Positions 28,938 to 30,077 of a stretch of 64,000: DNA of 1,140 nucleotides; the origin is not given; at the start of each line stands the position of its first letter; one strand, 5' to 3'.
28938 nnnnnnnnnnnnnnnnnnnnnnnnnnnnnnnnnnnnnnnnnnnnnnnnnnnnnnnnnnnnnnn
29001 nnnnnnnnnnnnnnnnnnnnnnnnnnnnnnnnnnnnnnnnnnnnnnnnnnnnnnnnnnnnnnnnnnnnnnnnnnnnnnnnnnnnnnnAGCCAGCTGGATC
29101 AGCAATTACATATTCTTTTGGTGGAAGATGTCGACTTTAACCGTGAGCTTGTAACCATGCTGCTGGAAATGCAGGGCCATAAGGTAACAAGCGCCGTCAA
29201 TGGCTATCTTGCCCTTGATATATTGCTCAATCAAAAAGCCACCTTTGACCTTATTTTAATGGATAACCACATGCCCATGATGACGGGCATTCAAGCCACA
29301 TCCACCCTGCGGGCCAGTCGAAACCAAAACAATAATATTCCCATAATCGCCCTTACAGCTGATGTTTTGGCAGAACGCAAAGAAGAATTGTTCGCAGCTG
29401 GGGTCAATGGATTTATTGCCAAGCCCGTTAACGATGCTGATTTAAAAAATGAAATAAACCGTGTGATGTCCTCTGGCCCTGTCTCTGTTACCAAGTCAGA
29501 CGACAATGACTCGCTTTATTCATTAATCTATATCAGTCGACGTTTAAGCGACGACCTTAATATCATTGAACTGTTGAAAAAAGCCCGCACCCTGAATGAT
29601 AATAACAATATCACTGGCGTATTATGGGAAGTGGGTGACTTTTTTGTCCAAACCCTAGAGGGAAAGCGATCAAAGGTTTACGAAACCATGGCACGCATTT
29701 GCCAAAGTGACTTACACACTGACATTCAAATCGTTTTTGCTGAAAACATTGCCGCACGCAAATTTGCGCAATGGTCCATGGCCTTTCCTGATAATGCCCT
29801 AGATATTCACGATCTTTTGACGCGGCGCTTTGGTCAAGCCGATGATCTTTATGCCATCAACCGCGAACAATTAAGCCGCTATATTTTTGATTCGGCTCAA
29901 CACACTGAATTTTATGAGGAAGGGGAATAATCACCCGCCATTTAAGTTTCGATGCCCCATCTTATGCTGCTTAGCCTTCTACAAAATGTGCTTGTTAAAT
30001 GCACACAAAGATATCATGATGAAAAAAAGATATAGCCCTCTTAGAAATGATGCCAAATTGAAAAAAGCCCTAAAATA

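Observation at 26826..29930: Hybrid histidine kinase with a BLUF domain after the receiver (PAS x4, HK, REC, BLUF)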

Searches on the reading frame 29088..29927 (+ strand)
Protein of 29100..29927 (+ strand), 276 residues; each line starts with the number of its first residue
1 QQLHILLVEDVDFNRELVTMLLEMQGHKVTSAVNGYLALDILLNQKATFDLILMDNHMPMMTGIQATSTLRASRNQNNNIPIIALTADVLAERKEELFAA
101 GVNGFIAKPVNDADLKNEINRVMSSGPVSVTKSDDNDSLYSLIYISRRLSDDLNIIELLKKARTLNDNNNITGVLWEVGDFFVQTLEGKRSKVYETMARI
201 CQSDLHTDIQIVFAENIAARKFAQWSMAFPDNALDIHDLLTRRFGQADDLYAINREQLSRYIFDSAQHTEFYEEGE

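Call 8: find_related_loci(query=window:29100-29927:+, collection=genome_contigs, flank=8000)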
Query window:29100-29927:+ (276 aa) in genome_contigs; peptide patterns used: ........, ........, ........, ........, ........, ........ (x = any residue, [..] = any of these).
18 stretches matched a pattern; 3 encode a relative of the query (tblastn E <= 1e-3); 3 distinct loci.
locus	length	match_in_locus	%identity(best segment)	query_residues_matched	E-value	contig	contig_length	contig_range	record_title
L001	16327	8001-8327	42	3-115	3e-20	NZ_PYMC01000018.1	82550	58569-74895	Photobacterium lipolyticum strain DSM 16190 CFSAN065514_18, whole genome shotgun sequence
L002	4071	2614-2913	38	4-109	2e-12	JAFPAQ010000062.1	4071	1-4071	MAG: Lachnospiraceae bacterium isolate RGIG970 Dairy_cattle_Rectum-6__c193107, whole genome shotgun sequence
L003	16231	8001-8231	35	50-125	1e-10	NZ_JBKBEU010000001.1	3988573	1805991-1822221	Phaeobacter sp. C3_T13_0 1, whole genome shotgun sequence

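Call 29: find_homologous_proteins(query=A1, max_evalue=1e-10)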
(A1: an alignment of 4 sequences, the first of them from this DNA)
Query A1 (4 sequences) (280 aa, profile of the alignment): 3324 proteins with E <= 1e-10 among 8000 candidates; the best 120 are listed.
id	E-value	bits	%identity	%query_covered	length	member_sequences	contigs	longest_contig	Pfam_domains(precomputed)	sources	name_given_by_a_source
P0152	2.0e-61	226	35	47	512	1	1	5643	PF02518.32,PF23198.2,PF00072.31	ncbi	ncbi:MAG: response regulator, partial [bacterium]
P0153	1.6e-54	203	38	39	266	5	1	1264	PF00072.31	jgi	jgi:CheY-like chemotaxis protein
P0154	1.5e-49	187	37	48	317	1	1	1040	PF00072.31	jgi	jgi:CheY-like chemotaxis protein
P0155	9.0e-48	181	41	45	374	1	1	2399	PF02518.32,PF00072.31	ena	-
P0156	1.5e-47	180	38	46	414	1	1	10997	PF00072.31,PF01627.29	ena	-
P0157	2.3e-47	179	44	43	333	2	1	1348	PF02518.32,PF23198.2,PF00072.31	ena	-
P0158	5.6e-47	178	40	44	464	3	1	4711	PF23198.2,PF00072.31,PF01627.29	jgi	jgi:CheY-like chemotaxis protein/HPt (histidine-containing phosphotransfer) domain-containing protei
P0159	6.1e-47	178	40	43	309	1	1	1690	PF00072.31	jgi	jgi:CheY-like chemotaxis protein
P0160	1.5e-46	177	36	46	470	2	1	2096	PF02518.32,PF00072.31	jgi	-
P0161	7.0e-46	175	39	38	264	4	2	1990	PF23198.2,PF00072.31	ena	-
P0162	2.0e-45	173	39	45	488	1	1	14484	PF02518.32,PF00072.31,PF01627.29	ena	-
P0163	7.7e-45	171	43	40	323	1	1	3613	PF00072.31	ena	-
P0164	1.1e-44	171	41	45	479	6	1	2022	PF02518.32,PF23198.2,PF00072.31,PF01627.29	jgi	-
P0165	1.7e-44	170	39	50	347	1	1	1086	PF00072.31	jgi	jgi:two-component system, sensor histidine kinase and response regulator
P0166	2.8e-44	169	39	38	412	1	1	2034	PF02518.32,PF00072.31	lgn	-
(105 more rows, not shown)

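Call 51: predict_structure(alignment_id=A4)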
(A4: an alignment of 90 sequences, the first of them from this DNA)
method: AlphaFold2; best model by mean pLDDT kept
length: 280 residues; sequences in the alignment: 90
mean_pLDDT: 88.6   pTM: 0.61
mean pLDDT of the five models: 88.6, 88.1, 87.7, 87.6, 87.0
residues with pLDDT >= 90: 199; 70-90: 48; 50-70: 25; < 50: 8
segments of 3 or more residues with pLDDT < 50: 251-253
pLDDT, mean of each block of 10 residues (from residue 1): 81 97 97 98 94 96 96 96 96 78 95 93 90 56 93 93 96 97 94 94 94 90 95 83 75 63 88 65
secondary structure, 60 per line:
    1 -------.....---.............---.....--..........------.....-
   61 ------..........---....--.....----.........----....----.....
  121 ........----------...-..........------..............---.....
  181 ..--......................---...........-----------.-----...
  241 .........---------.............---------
elements in order: E8-12 H16-28 E32-36 H39-48 E55-59 H67-76 H80-83 E86-90 H95-103 E108-111 H116-128 E143-152 H159-172 E176-182 E185-193 H194-206 E210-220 H238-249 H259-271

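Call 57: fold_search(model_id=the predicted structure, library=pdb)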
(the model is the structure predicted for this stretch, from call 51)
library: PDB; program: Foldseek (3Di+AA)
matches with E <= 10: 1776; with E <= 0.001: 669
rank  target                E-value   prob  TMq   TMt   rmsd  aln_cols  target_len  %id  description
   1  8i98_F                1.6e-11  1.00  0.38  0.72   4.9       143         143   30  Crystal structure of TePixD Y8F (released 2023-09-20)
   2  2hfn_A                2.8e-11  1.00  0.39  0.72   5.2       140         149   30  Crystal Structures of the Synechocystis Photoreceptor Slr1694 Reveal Distinct Structural States Related to Signaling (released 2006-12-19)
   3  1x0p_B                2.8e-11  1.00  0.37  0.72   5.0       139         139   32  Structure of a cyanobacterial BLUF protein, Tll0078 (released 2005-06-07)
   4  1x0p_E                3.2e-11  1.00  0.38  0.73   4.9       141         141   30  Structure of a cyanobacterial BLUF protein, Tll0078 (released 2005-06-07)
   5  8i98_B                5.6e-11  1.00  0.37  0.72   4.9       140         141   31  Crystal structure of TePixD Y8F (released 2023-09-20)
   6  2hfo_A                6.0e-11  1.00  0.39  0.72   5.2       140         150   30  Crystal Structures of the Synechocystis Photoreceptor Slr1694 Reveal Distinct Structural States Related to Signaling (released 2006-12-19)
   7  8i98_E                6.3e-11  1.00  0.39  0.75   4.5       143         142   29  Crystal structure of TePixD Y8F (released 2023-09-20)
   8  1x0p_H                6.3e-11  1.00  0.37  0.72   5.0       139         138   32  Structure of a cyanobacterial BLUF protein, Tll0078 (released 2005-06-07)
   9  2hfn_J                6.8e-11  1.00  0.39  0.75   5.3       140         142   31  Crystal Structures of the Synechocystis Photoreceptor Slr1694 Reveal Distinct Structural States Related to Signaling (released 2006-12-19)
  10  1x0p_A                6.8e-11  1.00  0.37  0.71   4.6       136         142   32  Structure of a cyanobacterial BLUF protein, Tll0078 (released 2005-06-07)
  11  2hfn_B                8.7e-11  1.00  0.38  0.75   5.1       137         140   30  Crystal Structures of the Synechocystis Photoreceptor Slr1694 Reveal Distinct Structural States Related to Signaling (released 2006-12-19)
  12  8i98_A                1.0e-10  1.00  0.38  0.74   4.6       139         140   29  Crystal structure of TePixD Y8F (released 2023-09-20)
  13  2hfo_E                1.3e-10  1.00  0.40  0.77   5.0       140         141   31  Crystal Structures of the Synechocystis Photoreceptor Slr1694 Reveal Distinct Structural States Related to Signaling (released 2006-12-19)
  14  8i98_H                1.6e-10  1.00  0.40  0.77   4.2       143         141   27  Crystal structure of TePixD Y8F (released 2023-09-20)
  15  2hfn_E                2.2e-10  1.00  0.39  0.76   5.0       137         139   31  Crystal Structures of the Synechocystis Photoreceptor Slr1694 Reveal Distinct Structural States Related to Signaling (released 2006-12-19)
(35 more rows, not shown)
